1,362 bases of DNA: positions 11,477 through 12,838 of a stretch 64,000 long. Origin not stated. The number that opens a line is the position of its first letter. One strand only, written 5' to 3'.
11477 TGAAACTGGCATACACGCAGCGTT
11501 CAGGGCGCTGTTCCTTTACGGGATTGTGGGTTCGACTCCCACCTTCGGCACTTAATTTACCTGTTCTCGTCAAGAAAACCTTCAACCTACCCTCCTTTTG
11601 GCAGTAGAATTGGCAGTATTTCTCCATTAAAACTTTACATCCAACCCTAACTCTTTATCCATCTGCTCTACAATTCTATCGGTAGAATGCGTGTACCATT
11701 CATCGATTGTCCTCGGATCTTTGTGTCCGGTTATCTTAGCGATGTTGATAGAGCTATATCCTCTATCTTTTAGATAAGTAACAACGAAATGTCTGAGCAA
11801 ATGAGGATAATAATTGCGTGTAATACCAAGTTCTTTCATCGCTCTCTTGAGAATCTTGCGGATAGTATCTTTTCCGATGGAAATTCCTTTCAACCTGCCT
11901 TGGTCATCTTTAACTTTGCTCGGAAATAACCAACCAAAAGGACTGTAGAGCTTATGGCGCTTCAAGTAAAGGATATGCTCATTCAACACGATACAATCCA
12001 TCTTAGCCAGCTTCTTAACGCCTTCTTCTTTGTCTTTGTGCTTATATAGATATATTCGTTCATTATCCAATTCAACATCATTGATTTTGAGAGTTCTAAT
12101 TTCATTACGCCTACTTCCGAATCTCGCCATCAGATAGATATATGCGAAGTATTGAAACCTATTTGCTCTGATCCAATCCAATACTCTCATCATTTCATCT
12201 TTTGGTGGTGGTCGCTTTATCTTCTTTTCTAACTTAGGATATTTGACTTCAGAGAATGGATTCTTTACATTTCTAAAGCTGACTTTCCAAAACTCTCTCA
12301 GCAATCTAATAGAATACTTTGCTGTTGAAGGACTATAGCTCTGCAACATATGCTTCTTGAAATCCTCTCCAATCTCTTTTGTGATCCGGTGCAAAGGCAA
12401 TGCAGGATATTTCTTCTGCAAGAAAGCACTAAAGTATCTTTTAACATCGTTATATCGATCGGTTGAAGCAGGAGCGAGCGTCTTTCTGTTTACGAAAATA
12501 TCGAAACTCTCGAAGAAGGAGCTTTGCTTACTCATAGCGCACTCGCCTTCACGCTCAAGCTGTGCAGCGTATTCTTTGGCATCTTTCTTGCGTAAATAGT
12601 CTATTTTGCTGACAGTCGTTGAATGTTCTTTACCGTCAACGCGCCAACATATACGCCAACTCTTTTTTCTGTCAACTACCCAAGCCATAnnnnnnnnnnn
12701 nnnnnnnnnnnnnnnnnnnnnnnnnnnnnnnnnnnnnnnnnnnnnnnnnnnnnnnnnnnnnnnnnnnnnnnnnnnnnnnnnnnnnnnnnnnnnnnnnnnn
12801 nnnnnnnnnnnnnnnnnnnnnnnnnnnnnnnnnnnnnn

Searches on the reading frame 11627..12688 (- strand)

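Call 10: search_protein_families(library=pfam, proteins=[window:11627-12688:-], max_evalue=0.01)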
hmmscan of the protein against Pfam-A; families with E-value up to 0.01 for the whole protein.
window:11627-12688:- (353 aa): 2 families
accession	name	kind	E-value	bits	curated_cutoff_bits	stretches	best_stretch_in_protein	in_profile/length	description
PF00589.27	Phage_integrase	-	1.8e-20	73.9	27.1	1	164-337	6-170/172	Phage integrase family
PF13102.12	Phage_int_SAM_5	-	6.7e-08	33.2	22.3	1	57-140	1-85/98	Phage integrase SAM-like domain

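Call 53: search_protein_families(library=ncbifam, proteins=[window:11627-12688:-], max_evalue=0.01)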
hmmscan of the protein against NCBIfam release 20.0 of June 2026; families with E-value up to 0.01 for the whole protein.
window:11627-12688:- (353 aa): 11 families
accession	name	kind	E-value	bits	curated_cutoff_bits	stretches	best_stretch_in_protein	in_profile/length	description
NF040815.2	recomb_XerA_Arch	equivalog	3.2e-23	82.6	220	1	69-339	10-258/263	site-specific tyrosine recombinase/integron integrase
TIGR02224.1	recomb_XerC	equivalog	2e-12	47.1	335.15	1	68-337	10-279/295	tyrosine recombinase XerC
TIGR02249.1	integrase_gron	subfamily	3.8e-12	46.2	265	1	251-338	214-303/315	integron integrase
TIGR02225.1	recomb_XerD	equivalog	1.4e-10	41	329.6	1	66-341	8-280/290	site-specific tyrosine recombinase XerD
NF001399.0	PRK00283.1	subfamily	2.7e-09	36.7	279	1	63-339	14-287/300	tyrosine recombinase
NF003462.0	PRK05084.1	equivalog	1.2e-07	30.8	267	1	176-338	193-347/360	tyrosine recombinase XerS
NF007370.0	PRK09870.1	subfamily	1.3e-07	31.5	221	1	185-336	39-180/200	tyrosine-type DNA invertase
NF011946.0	PRK15417.1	equivalog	5.9e-07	29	435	1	251-328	229-309/337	integron integrase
NF002331.0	PRK01287.1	subfamily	7.8e-07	28.4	371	1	117-334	94-311/365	site-specific tyrosine recombinase XerC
NF007371.0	PRK09871.1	subfamily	1.4e-05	24.7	222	1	180-330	28-170/198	tyrosine-type DNA invertase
NF041502.1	integrase_1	equivalog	0.00039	19.3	350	0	293-349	319-374/484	site-specific integrase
